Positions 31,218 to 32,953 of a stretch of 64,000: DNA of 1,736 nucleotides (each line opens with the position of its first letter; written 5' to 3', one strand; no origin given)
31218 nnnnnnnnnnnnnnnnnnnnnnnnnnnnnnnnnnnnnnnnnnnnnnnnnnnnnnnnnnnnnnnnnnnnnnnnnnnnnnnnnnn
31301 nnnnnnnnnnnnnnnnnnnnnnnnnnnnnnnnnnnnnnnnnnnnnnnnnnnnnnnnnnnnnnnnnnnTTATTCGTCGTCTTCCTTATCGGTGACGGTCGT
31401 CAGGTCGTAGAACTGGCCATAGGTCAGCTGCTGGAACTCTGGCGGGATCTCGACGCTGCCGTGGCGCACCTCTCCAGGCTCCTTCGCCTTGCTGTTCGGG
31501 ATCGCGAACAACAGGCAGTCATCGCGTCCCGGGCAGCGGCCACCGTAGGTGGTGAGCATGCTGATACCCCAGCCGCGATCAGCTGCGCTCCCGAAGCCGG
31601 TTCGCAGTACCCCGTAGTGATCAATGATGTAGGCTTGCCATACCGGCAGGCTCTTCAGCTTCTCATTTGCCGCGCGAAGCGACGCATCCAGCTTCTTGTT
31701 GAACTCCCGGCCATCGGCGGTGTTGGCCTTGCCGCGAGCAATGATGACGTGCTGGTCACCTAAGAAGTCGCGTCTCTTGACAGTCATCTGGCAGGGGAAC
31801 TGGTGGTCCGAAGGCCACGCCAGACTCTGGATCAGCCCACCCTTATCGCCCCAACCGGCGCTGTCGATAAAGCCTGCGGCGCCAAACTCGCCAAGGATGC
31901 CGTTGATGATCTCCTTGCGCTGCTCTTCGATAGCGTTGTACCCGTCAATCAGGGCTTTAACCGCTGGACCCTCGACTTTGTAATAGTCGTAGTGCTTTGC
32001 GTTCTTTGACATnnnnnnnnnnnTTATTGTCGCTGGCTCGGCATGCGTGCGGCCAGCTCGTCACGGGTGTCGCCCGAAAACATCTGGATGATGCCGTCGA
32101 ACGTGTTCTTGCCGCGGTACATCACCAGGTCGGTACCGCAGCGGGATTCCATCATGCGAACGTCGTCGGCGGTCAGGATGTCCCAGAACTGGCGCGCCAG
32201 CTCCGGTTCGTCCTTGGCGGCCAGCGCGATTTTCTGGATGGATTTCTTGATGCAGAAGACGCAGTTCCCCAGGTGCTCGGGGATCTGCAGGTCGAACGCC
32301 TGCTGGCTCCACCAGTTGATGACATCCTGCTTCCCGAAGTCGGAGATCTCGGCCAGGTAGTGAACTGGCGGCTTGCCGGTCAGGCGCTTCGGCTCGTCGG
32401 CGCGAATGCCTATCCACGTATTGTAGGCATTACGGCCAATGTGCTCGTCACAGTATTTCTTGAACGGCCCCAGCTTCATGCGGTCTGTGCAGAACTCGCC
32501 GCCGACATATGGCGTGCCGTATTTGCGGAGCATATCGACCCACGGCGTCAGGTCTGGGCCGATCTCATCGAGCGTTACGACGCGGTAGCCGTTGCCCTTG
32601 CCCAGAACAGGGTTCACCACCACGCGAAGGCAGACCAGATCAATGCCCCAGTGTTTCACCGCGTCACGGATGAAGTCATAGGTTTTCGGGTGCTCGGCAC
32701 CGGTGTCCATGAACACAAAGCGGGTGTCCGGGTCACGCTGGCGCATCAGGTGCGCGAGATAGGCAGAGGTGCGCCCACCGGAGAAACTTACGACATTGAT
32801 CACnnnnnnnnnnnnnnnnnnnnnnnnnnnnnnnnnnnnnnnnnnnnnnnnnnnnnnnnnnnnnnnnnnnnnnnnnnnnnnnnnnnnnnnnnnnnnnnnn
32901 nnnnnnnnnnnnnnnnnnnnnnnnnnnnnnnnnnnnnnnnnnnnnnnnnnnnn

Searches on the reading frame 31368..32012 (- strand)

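Call 13: search_protein_families(library=phrogs, proteins=[window:31368-32012:-], max_evalue=0.00001)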
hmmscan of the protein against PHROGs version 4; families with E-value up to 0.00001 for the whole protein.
window:31368-32012:- (214 aa): 2 families
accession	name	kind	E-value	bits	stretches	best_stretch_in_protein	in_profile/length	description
phrog_2260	-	unknown function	3.8e-47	161.9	1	5-205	2-190/192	-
phrog_22326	-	unknown function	8.1e-42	143.5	1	90-212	1-118/120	-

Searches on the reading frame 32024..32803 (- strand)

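Call 13: search_protein_families(library=phrogs, proteins=[window:32024-32803:-], max_evalue=0.00001)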
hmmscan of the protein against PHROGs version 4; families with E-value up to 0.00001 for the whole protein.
window:32024-32803:- (259 aa): 3 families
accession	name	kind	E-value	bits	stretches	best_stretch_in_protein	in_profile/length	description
phrog_33262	-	moron, auxiliary metabolic gene and host takeover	3.9e-108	363.1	1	1-253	1-255/495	phosphoadenosine phosphosulfate reductase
phrog_424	-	moron, auxiliary metabolic gene and host takeover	2.5e-67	228.8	1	1-245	161-394/460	phosphoadenosine phosphosulfate reductase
phrog_15238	-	unknown function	1.1e-07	33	1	1-49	12-61/215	-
